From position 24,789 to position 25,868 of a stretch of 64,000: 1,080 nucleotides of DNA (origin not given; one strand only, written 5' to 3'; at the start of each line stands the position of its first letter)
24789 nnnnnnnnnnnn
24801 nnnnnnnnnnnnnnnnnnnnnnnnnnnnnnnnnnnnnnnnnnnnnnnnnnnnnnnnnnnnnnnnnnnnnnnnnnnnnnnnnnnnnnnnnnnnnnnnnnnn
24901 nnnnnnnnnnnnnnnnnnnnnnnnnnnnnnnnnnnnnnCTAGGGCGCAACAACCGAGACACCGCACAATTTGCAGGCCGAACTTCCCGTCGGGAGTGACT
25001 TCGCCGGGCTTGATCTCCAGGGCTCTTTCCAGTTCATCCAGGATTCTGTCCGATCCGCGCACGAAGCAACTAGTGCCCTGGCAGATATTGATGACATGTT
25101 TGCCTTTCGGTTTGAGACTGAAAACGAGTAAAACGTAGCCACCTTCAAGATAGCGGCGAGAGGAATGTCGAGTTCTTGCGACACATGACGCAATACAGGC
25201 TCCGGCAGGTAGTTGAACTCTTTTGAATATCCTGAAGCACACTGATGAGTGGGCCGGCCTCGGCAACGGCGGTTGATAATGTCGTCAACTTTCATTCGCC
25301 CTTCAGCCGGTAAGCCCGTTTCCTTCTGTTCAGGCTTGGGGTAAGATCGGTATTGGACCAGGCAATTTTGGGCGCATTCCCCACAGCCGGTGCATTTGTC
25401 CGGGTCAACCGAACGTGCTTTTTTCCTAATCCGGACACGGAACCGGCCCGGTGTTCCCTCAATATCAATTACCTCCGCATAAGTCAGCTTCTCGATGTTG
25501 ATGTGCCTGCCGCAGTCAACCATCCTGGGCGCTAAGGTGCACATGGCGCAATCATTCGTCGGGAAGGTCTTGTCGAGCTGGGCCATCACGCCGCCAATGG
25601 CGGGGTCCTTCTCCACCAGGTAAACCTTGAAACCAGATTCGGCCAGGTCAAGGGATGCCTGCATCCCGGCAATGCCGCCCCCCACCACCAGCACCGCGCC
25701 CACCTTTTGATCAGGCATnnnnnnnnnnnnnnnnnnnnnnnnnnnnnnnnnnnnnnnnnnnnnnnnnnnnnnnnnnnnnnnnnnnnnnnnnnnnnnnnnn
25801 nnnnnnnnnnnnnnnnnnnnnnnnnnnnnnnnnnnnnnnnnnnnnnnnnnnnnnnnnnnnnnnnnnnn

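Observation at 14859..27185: Eleven-gene operon joining Hdr, Mvh-type [NiFe] hydrogenase, NuoEF and GltD/NfnB-like modules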

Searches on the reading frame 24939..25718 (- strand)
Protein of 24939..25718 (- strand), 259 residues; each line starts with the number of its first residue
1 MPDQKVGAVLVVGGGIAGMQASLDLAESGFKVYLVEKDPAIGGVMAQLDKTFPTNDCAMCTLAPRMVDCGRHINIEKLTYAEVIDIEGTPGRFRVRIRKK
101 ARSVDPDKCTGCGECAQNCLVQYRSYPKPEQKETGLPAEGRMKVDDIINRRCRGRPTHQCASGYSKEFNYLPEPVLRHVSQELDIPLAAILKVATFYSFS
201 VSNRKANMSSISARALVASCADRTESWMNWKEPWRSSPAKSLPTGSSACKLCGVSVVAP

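Call 4: search_protein_families(library=pfam, proteins=[window:24939-25718:-])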
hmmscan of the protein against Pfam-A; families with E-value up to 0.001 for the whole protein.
window:24939-25718:- (259 aa): 11 families
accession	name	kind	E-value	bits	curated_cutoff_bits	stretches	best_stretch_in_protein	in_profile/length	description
PF12831.13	FAD_oxidored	-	1.1e-08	35.3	27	1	9-46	2-39/416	FAD dependent oxidoreductase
PF00890.30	FAD_binding_2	-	5e-07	29.7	20.4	1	9-43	2-36/414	FAD binding domain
PF13450.12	NAD_binding_8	-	6.5e-07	30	21.9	1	11-49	1-39/68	NAD(P)-binding Rossmann-like domain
PF07992.20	Pyr_redox_2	-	1.2e-06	28.6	26.1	1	9-86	3-78/291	Pyridine nucleotide-disulphide oxidoreductase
PF01266.30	DAO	-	4.5e-06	26.9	27.9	1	9-43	2-37/353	FAD dependent oxidoreductase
PF01257.25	2Fe-2S_thioredx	-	4.3e-05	23.8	24.8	1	166-200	24-58/145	Thioredoxin-like [2Fe-2S] ferredoxin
PF00037.32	Fer4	-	9e-05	22.6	21.1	1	104-119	3-18/24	4Fe-4S binding domain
PF12837.12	Fer4_6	-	0.00011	22.4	25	1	104-120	4-20/24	4Fe-4S binding domain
PF01134.28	GIDA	-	0.00011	21.9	22.1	1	9-37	2-30/391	Glucose inhibited division protein A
PF03486.20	HI0933_like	-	0.0007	19.5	50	0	9-42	3-36/244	HI0933-like protein Rossmann domain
PF12797.12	Fer4_2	-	0.00097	19.4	24.5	1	103-119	4-20/22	4Fe-4S binding domain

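Call 19: find_homologous_proteins(query=window:24939-25718:-, max_evalue=1e-10)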
Query window:24939-25718:- (259 aa): 7288 proteins with E <= 1e-10 among 8000 candidates; the best 120 are listed.
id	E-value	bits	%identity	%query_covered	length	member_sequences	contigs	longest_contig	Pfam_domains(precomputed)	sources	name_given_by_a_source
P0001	1.1e-110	387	87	77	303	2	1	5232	PF01266.31,PF13450.13,PF00890.31,PF07992.21,PF01257.26,PF12831.14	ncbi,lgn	-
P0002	7.6e-91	322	71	81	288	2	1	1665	PF01266.31,PF13450.13,PF00890.31,PF07992.21,PF01257.26,PF12831.14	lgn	-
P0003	3.4e-90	320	70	81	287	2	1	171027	PF13450.13,PF07992.21,PF01257.26,PF12831.14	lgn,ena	-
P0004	2.2e-89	317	71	81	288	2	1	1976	PF01266.31,PF13450.13,PF00890.31,PF07992.21,PF01257.26,PF12831.14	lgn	-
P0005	3.5e-89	316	69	81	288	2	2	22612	PF01266.31,PF13450.13,PF00890.31,PF07992.21,PF01257.26,PF12831.14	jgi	-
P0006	3.7e-89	316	68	81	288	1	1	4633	PF01266.31,PF13450.13,PF00890.31,PF07992.21,PF01257.26,PF12831.14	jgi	jgi:NADH:ubiquinone oxidoreductase subunit E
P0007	4.0e-89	316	67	81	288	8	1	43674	PF01266.31,PF13450.13,PF00890.31,PF07992.21,PF01257.26,PF12831.14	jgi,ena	-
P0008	7.4e-89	315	69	81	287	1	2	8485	PF01266.31,PF13450.13,PF00890.31,PF07992.21,PF01257.26,PF12831.14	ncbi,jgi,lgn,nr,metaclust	ncbi:MAG TPA: FAD-dependent oxidoreductase [Dehalococcoidia bacterium]|nr:FAD-dependent oxidoreducta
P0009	9.7e-89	315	69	81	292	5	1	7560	PF13450.13,PF00890.31,PF07992.21,PF01257.26,PF12831.14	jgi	-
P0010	2.1e-88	314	70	81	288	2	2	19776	PF01266.31,PF13450.13,PF07992.21,PF01257.26,PF12831.14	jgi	-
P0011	2.4e-88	313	69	81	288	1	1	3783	PF01266.31,PF13450.13,PF00890.31,PF07992.21,PF01257.26,PF12831.14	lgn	-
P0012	4.8e-88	312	69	81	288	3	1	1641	PF01266.31,PF13450.13,PF00890.31,PF07992.21,PF01257.26,PF12831.14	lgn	-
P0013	8.1e-88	312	68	81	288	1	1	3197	PF01266.31,PF13450.13,PF00890.31,PF07992.21,PF01257.26,PF12831.14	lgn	-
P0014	1.6e-87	311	69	81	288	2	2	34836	PF01266.31,PF13450.13,PF00890.31,PF07992.21,PF01257.26,PF12831.14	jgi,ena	-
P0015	1.7e-87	311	69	81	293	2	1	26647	PF01266.31,PF13450.13,PF00890.31,PF07992.21,PF01257.26,PF12831.14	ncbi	-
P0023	3.5e-86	306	68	81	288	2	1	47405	PF01266.31,PF13450.13,PF00890.31,PF07992.21,PF01257.26,PF12831.14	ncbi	-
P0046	1.6e-77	278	63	71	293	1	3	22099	PF13450.13,PF00890.31,PF07992.21,PF01257.26,PF12831.14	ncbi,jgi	ncbi:MAG: NADH-quinone oxidoreductase subunit NuoE family protein [Planctomycetota bacterium]|jgi:NA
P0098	2.8e-75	271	59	75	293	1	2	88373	PF13450.13,PF00890.31,PF07992.21,PF01257.26,PF12831.14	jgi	jgi:NADH:ubiquinone oxidoreductase subunit E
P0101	3.3e-75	270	60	81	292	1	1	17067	PF01266.31,PF12797.13,PF13450.13,PF00890.31,PF07992.21,PF12837.13,PF00070.34,PF00037.33,PF01257.26,PF13237.12,PF12831.14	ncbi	-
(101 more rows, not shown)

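Call 20: find_encoding_contigs(protein=P0003, flank=10000, max_places=2)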
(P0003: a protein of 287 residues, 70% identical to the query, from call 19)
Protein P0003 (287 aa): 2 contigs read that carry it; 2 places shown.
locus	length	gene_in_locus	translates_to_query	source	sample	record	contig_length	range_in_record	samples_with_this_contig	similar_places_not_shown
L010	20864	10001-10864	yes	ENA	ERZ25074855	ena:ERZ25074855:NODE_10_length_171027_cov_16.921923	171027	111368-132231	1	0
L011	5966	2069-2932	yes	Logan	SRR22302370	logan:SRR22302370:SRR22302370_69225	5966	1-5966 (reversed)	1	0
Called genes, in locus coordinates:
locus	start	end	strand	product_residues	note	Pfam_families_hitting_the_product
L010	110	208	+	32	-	-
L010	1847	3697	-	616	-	PF00009:GTP_EFTU, PF01926:MMR_HSR1 (faint), PF03144:GTP_EFTU_D2, PF25461:Beta-barrel_SelB, PF09106:WHD_2nd_SelB, PF09107:WHD_3rd_SelB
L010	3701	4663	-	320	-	PF00586:AIRS, PF02769:AIRS_C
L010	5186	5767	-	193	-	PF01206:TusA, PF02635:DsrE (weak)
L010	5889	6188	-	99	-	-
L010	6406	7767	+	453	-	PF12390:Se-cys_synth_N, PF03841:SelA, PF01041:DegT_DnrJ_EryC1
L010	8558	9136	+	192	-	PF13237:Fer4_10 (faint), PF13183:Fer4_8, PF13187:Fer4_9 (weak), PF13534:Fer4_17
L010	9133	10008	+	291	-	PF02754:CCG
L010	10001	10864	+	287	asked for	PF07992:Pyr_redox_2 (weak), PF12831:FAD_oxidored, PF13450:NAD_binding_8 (weak), PF01257:2Fe-2S_thioredx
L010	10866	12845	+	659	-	PF01512:Complex1_51K, PF00037:Fer4 (faint), PF12797:Fer4_2 (faint), PF10589:NADH_4Fe-4S, PF13237:Fer4_10 (faint), PF13187:Fer4_9 (weak), PF14697:Fer4_21 (weak)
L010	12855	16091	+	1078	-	PF13510:Fer2_4, PF14697:Fer4_21 (weak), PF12838:Fer4_7 (weak), PF00890:FAD_binding_2, PF01266:DAO (weak), PF07992:Pyr_redox_2, PF13450:NAD_binding_8, PF12838:Fer4_7, +8 more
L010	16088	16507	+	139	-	PF02662:FlpD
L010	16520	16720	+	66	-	-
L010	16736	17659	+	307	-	PF01058:Oxidored_q6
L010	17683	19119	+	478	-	PF27537:HoxH, PF00374:NiFeSe_Hases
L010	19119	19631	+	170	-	PF01750:HycI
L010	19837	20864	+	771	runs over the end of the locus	PF00708:Acylphosphatase, PF07503:zf-HYPF, PF01300:Sua5_yciO_yrdC, PF17788:HypF_C, PF00814:TsaD (faint), PF22521:HypF_C_2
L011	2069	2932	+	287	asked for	PF07992:Pyr_redox_2 (weak), PF12831:FAD_oxidored, PF13450:NAD_binding_8 (weak), PF01257:2Fe-2S_thioredx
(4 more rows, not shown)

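Call 21: find_encoding_contigs(protein=P0023, flank=10000, max_places=2)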
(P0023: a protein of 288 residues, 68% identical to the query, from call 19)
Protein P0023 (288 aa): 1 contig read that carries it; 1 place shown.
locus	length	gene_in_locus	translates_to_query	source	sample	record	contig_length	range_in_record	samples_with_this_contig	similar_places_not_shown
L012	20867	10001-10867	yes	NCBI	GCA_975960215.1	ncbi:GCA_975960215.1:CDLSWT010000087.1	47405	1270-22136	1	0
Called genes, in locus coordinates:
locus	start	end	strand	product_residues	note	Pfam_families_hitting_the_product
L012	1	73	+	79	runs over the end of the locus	-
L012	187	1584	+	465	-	PF00474:SSF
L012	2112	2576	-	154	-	-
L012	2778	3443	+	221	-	PF00072:Response_reg, PF13384:HTH_23 (faint), PF00196:GerE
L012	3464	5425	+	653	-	PF01590:GAF, PF13185:GAF_2, PF13492:GAF_3, PF00989:PAS, PF13188:PAS_8, PF13426:PAS_9, PF07730:HisKA_3, PF02518:HATPase_c, +1 more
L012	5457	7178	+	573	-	PF08448:PAS_4, PF13426:PAS_9, PF01590:GAF (weak), PF13185:GAF_2, PF07730:HisKA_3, PF13581:HATPase_c_2 (faint), PF02518:HATPase_c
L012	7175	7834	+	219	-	PF00072:Response_reg, PF00196:GerE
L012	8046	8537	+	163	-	PF00027:cNMP_binding (weak)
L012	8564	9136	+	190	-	PF13183:Fer4_8, PF13237:Fer4_10 (faint), PF13187:Fer4_9, PF13534:Fer4_17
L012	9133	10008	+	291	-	PF02754:CCG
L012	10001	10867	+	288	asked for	PF00890:FAD_binding_2 (weak), PF01266:DAO (weak), PF07992:Pyr_redox_2 (weak), PF12831:FAD_oxidored, PF13450:NAD_binding_8 (weak), PF01257:2Fe-2S_thioredx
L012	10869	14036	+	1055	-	PF01512:Complex1_51K, PF10589:NADH_4Fe-4S, PF14691:Fer4_20, PF00070:Pyr_redox (faint), PF01266:DAO (faint), PF07992:Pyr_redox_2, PF13450:NAD_binding_8 (weak), PF13738:Pyr_redox_3, +2 more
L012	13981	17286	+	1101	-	PF13510:Fer2_4, PF14697:Fer4_21 (weak), PF12838:Fer4_7 (weak), PF00890:FAD_binding_2 (weak), PF01266:DAO (weak), PF07992:Pyr_redox_2, PF13450:NAD_binding_8, PF12838:Fer4_7, +9 more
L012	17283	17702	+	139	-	PF02662:FlpD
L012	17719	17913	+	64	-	-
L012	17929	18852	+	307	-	PF01058:Oxidored_q6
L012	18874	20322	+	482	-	PF27537:HoxH, PF00374:NiFeSe_Hases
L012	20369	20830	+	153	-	PF01750:HycI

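Call 22: find_encoding_contigs(protein=P0046, flank=10000, max_places=2)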
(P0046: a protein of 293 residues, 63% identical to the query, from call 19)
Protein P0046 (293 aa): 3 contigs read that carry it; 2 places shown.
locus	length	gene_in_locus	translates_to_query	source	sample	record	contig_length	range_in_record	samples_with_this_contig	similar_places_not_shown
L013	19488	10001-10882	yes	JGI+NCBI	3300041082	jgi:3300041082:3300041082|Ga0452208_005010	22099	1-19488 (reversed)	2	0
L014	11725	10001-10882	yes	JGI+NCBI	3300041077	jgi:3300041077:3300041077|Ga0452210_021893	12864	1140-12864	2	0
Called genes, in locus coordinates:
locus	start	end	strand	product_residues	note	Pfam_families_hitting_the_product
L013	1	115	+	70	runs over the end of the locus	-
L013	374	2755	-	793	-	PF13365:Trypsin_2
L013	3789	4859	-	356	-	-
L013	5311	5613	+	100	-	PF08281:Sigma70_r4_2, PF04545:Sigma70_r4, PF13384:HTH_23 (faint)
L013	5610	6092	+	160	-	-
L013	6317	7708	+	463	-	-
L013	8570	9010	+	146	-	-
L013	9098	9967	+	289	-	PF02754:CCG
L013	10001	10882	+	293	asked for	PF07992:Pyr_redox_2 (weak), PF00890:FAD_binding_2 (weak), PF12831:FAD_oxidored, PF13450:NAD_binding_8 (weak), PF01257:2Fe-2S_thioredx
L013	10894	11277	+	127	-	PF01257:2Fe-2S_thioredx (weak)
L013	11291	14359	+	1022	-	PF01946:Thi4 (faint), PF01512:Complex1_51K, PF10589:NADH_4Fe-4S, PF14691:Fer4_20, PF07992:Pyr_redox_2, PF13450:NAD_binding_8 (weak), PF13738:Pyr_redox_3, PF00070:Pyr_redox (weak), +3 more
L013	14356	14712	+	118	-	PF07085:DRTGG (weak)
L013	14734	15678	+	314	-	PF00571:CBS, PF13581:HATPase_c_2, PF02518:HATPase_c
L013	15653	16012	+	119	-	-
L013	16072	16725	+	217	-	PF02811:PHP (weak), PF13263:PHP_C (weak)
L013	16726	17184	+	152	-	PF02518:HATPase_c, PF13589:HATPase_c_3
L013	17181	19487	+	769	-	PF13510:Fer2_4, PF14697:Fer4_21 (weak), PF12838:Fer4_7 (weak), PF07992:Pyr_redox_2 (weak), PF00890:FAD_binding_2, PF07992:Pyr_redox_2, PF12831:FAD_oxidored, PF13450:NAD_binding_8, +3 more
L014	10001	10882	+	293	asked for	PF07992:Pyr_redox_2 (weak), PF00890:FAD_binding_2 (weak), PF12831:FAD_oxidored, PF13450:NAD_binding_8 (weak), PF01257:2Fe-2S_thioredx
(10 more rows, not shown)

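Call 47: find_encoding_contigs(protein=P0098, flank=10000, max_places=1)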
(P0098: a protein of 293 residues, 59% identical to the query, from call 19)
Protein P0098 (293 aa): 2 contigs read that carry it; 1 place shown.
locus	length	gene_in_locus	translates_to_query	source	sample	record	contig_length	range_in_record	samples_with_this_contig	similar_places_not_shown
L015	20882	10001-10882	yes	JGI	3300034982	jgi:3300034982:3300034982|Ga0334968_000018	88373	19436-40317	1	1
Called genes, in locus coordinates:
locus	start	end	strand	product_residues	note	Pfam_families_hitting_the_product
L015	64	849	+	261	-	PF07963:N_methyl (weak)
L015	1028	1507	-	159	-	-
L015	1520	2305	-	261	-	PF07963:N_methyl, PF07596:SBP_bac_10 (weak)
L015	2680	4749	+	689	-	PF07940:Hepar_II_III_C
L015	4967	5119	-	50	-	-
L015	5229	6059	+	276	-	PF06439:3keto-disac_hyd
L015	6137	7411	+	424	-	PF00174:Oxidored_molyb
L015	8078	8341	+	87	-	-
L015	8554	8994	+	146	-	-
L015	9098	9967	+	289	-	PF02754:CCG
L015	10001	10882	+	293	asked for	PF07992:Pyr_redox_2 (weak), PF00890:FAD_binding_2 (weak), PF12831:FAD_oxidored (weak), PF13450:NAD_binding_8 (faint), PF01257:2Fe-2S_thioredx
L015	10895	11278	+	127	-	-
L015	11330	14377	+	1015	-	PF01512:Complex1_51K, PF10531:SLBB (weak), PF10589:NADH_4Fe-4S, PF14691:Fer4_20, PF01266:DAO (weak), PF07992:Pyr_redox_2, PF13450:NAD_binding_8, PF13738:Pyr_redox_3, +5 more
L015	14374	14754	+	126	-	PF07085:DRTGG (weak)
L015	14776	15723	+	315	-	PF00571:CBS, PF13581:HATPase_c_2, PF02518:HATPase_c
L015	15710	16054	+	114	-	-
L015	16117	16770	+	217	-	PF02811:PHP (weak), PF13263:PHP_C (weak)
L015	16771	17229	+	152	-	PF02518:HATPase_c, PF13589:HATPase_c_3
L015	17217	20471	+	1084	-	PF13510:Fer2_4, PF12838:Fer4_7 (weak), PF12838:Fer4_7 (weak), PF00890:FAD_binding_2, PF07992:Pyr_redox_2, PF12831:FAD_oxidored, PF13450:NAD_binding_8, PF12838:Fer4_7, +7 more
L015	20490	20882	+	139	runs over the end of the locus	PF02662:FlpD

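Call 48: find_encoding_contigs(protein=P0101, flank=10000, max_places=1)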
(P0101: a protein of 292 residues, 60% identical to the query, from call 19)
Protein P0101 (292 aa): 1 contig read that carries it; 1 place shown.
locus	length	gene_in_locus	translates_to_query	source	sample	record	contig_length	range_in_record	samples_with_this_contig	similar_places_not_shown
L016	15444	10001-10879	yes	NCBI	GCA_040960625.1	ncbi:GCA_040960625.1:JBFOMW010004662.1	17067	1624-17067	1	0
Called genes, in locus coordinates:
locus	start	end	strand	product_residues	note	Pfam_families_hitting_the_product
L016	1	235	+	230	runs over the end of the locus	PF00326:Peptidase_S9 (faint), PF01738:DLH (weak), PF20408:Abhydrolase_11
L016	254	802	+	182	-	-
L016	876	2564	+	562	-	PF00496:SBP_bac_5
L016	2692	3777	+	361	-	PF02746:MR_MLE_N, PF13378:MR_MLE_C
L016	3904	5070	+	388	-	PF00266:Aminotran_5, PF01053:Cys_Met_Meta_PP (weak)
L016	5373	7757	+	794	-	PF01590:GAF, PF13185:GAF_2, PF13492:GAF_3 (weak), PF00512:HisKA, PF13581:HATPase_c_2 (faint), PF02518:HATPase_c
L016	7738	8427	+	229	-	PF00072:Response_reg, PF00486:Trans_reg_C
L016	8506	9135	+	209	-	PF13237:Fer4_10 (faint), PF13183:Fer4_8, PF13187:Fer4_9, PF13534:Fer4_17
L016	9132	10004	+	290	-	PF02754:CCG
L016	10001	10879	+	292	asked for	PF00890:FAD_binding_2, PF01266:DAO (weak), PF07992:Pyr_redox_2 (weak), PF12831:FAD_oxidored, PF13450:NAD_binding_8, PF12797:Fer4_2 (weak), PF13237:Fer4_10 (weak), PF01257:2Fe-2S_thioredx, +3 more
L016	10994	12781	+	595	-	PF01512:Complex1_51K, PF10531:SLBB (weak), PF10589:NADH_4Fe-4S, PF00037:Fer4 (weak), PF12838:Fer4_7 (weak), PF13187:Fer4_9 (weak), PF13237:Fer4_10, PF14697:Fer4_21 (weak), +2 more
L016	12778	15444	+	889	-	?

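Call 88: predict_structure(alignment_id=A1)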
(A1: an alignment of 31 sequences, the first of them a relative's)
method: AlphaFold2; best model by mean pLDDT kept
length: 303 residues; sequences in the alignment: 31
mean_pLDDT: 63.4   pTM: 0.47
mean pLDDT of the five models: 63.4, 62.6, 62.1, 60.7, 60.0
residues with pLDDT >= 90: 22; 70-90: 113; 50-70: 66; < 50: 102
segments of 3 or more residues with pLDDT < 50: 1-6, 36-83, 97-106, 108-128, 290-303
pLDDT, mean of each block of 10 residues (from residue 1): 47 54 57 50 36 34 33 39 54 48 45 45 42 76 89 74 87 90 79 72 84 77 84 89 87 69 79 84 76 31 33
secondary structure, 60 per line:
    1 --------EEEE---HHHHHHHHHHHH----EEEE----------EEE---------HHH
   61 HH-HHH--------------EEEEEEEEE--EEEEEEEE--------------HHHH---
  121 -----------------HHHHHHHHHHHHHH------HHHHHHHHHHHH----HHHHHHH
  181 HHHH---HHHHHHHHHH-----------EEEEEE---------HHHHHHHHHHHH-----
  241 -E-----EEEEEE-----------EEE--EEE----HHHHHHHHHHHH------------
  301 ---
elements in order: E9-12 H16-27 E32-35 E46-48 H58-62 E81-89 E92-99 H114-117 H138-151 H158-169 H174-184 H188-197 E209-214 H224-235 E248-253 E265-267 E270-272 H277-288
